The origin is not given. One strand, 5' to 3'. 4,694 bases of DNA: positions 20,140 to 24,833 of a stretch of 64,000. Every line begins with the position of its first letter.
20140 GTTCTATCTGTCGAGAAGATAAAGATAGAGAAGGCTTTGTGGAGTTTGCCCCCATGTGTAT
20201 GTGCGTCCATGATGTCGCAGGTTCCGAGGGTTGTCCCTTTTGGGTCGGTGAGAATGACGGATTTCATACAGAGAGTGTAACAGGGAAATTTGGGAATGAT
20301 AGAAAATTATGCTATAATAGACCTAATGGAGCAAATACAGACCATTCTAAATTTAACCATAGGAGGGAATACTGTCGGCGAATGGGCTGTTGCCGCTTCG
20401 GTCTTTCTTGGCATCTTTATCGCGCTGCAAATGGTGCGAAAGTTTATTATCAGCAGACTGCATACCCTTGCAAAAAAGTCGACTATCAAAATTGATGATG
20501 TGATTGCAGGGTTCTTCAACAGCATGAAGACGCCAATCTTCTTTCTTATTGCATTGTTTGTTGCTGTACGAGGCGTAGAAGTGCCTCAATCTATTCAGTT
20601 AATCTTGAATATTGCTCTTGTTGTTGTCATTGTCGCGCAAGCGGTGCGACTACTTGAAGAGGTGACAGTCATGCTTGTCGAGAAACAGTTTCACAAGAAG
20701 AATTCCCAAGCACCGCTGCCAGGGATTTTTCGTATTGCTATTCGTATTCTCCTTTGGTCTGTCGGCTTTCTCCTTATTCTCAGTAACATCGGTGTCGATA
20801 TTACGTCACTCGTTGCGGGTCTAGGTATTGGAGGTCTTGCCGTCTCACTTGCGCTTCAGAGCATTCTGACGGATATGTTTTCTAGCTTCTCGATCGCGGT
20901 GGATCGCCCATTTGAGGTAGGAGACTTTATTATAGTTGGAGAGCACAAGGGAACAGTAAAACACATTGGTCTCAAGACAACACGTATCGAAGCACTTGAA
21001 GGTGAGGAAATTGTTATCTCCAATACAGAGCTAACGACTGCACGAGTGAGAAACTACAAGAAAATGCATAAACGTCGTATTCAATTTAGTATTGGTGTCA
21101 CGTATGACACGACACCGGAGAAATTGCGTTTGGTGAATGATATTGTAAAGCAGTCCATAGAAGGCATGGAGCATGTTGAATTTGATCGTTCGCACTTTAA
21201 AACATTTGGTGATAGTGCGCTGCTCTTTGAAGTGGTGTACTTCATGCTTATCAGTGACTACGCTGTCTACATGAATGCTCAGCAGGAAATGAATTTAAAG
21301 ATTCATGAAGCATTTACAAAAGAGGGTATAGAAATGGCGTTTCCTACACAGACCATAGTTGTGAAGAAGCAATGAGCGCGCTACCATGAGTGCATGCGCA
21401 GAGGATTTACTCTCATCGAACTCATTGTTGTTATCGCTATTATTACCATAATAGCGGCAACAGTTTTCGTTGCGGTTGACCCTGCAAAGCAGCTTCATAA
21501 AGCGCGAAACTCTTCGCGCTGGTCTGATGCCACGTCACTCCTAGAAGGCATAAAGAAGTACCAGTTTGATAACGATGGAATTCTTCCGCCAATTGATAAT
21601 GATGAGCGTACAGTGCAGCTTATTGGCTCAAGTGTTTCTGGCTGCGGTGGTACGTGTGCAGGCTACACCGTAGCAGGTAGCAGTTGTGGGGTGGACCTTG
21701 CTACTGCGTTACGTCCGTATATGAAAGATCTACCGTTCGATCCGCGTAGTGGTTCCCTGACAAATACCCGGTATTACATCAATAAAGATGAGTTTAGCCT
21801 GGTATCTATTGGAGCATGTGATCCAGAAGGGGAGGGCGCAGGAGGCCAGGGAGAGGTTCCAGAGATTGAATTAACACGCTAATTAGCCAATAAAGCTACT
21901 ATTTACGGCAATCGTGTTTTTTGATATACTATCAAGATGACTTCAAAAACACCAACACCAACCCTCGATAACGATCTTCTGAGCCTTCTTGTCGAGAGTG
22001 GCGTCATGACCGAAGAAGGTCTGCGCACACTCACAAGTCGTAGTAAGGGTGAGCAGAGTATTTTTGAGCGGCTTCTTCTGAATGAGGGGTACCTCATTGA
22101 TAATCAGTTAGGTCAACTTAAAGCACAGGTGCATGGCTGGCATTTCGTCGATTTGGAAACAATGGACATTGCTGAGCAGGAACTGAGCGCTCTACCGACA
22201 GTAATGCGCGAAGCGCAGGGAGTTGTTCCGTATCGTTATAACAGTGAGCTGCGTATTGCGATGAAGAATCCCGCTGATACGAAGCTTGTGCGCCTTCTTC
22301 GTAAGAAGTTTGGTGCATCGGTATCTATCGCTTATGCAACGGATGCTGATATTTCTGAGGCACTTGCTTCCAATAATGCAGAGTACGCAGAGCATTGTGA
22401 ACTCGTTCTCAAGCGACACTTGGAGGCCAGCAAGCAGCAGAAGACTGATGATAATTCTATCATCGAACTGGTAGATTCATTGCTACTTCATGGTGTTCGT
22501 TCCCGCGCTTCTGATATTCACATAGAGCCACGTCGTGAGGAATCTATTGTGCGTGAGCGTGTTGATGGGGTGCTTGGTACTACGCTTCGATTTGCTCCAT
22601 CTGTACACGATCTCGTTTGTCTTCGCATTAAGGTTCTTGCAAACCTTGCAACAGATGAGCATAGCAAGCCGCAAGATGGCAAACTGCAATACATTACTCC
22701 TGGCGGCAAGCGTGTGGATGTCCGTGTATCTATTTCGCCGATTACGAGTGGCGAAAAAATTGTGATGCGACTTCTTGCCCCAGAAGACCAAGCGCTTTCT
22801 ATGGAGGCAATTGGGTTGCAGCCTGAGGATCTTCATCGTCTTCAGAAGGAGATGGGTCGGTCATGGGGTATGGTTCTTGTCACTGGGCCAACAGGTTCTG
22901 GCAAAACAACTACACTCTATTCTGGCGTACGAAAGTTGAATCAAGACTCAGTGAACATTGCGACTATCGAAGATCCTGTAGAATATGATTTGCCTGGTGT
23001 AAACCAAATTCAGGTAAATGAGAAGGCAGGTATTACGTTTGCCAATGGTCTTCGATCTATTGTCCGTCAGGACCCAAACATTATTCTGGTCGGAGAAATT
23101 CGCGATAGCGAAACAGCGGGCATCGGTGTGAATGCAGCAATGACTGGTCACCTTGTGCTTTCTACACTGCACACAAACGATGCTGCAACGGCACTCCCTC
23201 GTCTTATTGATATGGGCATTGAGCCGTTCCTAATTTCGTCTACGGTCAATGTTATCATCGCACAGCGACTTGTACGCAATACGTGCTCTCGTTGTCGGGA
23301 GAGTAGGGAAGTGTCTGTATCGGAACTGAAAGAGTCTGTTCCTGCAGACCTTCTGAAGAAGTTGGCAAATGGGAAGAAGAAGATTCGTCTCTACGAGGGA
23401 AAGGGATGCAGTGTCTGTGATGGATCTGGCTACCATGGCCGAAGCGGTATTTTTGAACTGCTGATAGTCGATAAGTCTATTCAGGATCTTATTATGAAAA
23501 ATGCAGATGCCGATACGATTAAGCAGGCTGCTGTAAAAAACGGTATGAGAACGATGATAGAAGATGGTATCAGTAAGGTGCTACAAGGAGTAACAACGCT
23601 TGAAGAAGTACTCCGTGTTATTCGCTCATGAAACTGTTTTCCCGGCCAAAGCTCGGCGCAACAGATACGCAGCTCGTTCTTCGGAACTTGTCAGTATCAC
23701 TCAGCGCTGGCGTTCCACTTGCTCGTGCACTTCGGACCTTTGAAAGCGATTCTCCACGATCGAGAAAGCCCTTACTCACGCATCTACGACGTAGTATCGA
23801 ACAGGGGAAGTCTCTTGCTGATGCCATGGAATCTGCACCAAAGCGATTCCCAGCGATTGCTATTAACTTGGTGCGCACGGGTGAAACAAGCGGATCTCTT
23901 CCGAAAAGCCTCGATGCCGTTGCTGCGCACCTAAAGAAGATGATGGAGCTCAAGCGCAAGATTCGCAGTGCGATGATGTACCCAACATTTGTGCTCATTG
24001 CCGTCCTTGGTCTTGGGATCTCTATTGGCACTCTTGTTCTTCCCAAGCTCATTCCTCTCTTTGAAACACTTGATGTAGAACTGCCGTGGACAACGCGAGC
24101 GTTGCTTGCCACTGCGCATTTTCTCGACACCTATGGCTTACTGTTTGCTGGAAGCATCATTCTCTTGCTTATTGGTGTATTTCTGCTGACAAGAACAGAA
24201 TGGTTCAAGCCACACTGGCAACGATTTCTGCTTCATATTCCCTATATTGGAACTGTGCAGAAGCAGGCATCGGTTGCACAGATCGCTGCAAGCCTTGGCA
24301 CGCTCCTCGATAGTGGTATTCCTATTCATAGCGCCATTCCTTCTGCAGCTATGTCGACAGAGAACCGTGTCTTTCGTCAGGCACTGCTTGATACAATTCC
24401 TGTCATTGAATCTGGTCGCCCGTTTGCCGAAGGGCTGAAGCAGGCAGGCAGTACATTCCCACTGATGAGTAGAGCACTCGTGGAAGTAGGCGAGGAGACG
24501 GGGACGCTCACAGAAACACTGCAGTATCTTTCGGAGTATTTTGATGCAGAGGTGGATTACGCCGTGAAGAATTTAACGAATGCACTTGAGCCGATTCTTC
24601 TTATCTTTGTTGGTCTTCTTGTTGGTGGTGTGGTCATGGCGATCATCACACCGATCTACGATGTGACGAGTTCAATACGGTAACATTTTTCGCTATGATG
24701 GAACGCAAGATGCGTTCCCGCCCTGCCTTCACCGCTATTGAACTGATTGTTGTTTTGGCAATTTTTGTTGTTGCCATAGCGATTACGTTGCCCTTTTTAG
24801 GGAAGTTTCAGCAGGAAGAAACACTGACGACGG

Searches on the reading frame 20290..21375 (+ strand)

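Call 25: search_protein_families(library=pfam, proteins=[window:20290-21375:+], max_evalue=0.0001)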
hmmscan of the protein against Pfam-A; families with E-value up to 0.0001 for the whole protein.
window:20290-21375:+ (361 aa): 3 families
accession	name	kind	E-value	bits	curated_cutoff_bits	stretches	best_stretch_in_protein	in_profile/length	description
PF00924.24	MS_channel_2nd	-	2.7e-19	69.5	20.2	1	192-258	2-68/68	Mechanosensitive ion channel, beta-domain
PF21082.3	MS_channel_3rd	-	1.7e-16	60.9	21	1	264-349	1-88/88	Mechanosensitive ion channel MscS, C-terminal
PF21088.3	MS_channel_1st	-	6.4e-12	45.7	23.1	1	151-190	3-42/42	Mechanosensitive ion channel, transmembrane helices 2/3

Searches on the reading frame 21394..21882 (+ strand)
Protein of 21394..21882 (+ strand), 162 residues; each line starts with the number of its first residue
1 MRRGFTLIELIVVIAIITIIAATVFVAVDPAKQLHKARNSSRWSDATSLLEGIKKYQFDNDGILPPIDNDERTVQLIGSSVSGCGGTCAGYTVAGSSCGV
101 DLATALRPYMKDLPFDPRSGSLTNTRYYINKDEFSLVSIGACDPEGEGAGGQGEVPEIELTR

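Call 25: search_protein_families(library=pfam, proteins=[window:21394-21882:+], max_evalue=0.0001)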
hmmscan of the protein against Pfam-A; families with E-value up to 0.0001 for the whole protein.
window:21394-21882:+ (162 aa): 1 family
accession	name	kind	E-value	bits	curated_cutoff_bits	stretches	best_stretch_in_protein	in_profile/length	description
PF07963.17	N_methyl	-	1e-07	31.6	21.2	1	2-25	4-27/27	Prokaryotic N-terminal methylation motif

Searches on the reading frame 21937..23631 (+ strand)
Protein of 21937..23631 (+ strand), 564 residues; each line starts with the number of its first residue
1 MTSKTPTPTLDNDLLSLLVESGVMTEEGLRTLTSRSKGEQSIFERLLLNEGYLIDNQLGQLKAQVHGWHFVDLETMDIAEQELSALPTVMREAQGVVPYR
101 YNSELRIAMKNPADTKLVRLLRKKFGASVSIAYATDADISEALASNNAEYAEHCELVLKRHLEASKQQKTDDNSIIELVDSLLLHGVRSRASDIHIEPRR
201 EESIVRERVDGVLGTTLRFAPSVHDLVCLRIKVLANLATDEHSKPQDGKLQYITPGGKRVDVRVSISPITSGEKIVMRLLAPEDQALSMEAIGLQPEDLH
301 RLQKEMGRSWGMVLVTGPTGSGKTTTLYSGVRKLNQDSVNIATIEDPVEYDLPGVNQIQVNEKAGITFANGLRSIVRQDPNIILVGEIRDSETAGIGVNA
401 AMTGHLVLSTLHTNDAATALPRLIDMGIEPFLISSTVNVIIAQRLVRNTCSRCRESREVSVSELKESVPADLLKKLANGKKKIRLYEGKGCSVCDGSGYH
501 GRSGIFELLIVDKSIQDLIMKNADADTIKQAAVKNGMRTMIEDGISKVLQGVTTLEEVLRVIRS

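Call 25: search_protein_families(library=pfam, proteins=[window:21937-23631:+], max_evalue=0.0001)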
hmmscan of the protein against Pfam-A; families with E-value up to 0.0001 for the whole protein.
window:21937-23631:+ (564 aa): 2 families
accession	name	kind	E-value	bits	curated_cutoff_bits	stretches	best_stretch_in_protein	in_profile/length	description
PF00437.27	T2SSE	-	2e-124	415.4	24.9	1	169-560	2-370/370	Type II/IV secretion system protein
PF05157.20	MshEN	-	8.4e-10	38.9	23.1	1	69-145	4-82/90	MshEN domain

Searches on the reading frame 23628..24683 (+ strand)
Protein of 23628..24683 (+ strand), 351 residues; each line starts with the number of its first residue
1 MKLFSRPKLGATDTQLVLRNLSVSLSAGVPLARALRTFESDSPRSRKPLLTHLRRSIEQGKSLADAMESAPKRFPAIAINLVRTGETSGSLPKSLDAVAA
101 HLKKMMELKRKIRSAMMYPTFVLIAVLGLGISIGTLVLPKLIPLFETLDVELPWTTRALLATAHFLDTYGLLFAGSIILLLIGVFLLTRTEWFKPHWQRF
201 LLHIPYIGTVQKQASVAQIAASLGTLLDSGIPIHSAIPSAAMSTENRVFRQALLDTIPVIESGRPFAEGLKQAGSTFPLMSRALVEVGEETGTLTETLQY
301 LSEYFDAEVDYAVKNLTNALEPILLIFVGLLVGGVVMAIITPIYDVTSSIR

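Call 25: search_protein_families(library=pfam, proteins=[window:23628-24683:+], max_evalue=0.0001)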
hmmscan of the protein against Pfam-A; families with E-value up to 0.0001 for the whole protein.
window:23628-24683:+ (351 aa): 1 family
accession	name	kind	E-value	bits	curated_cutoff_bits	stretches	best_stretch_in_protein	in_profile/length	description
PF00482.28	T2SSF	-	1e-50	171.3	25.2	2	18-139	2-125/125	Type II secretion system (T2SS), protein F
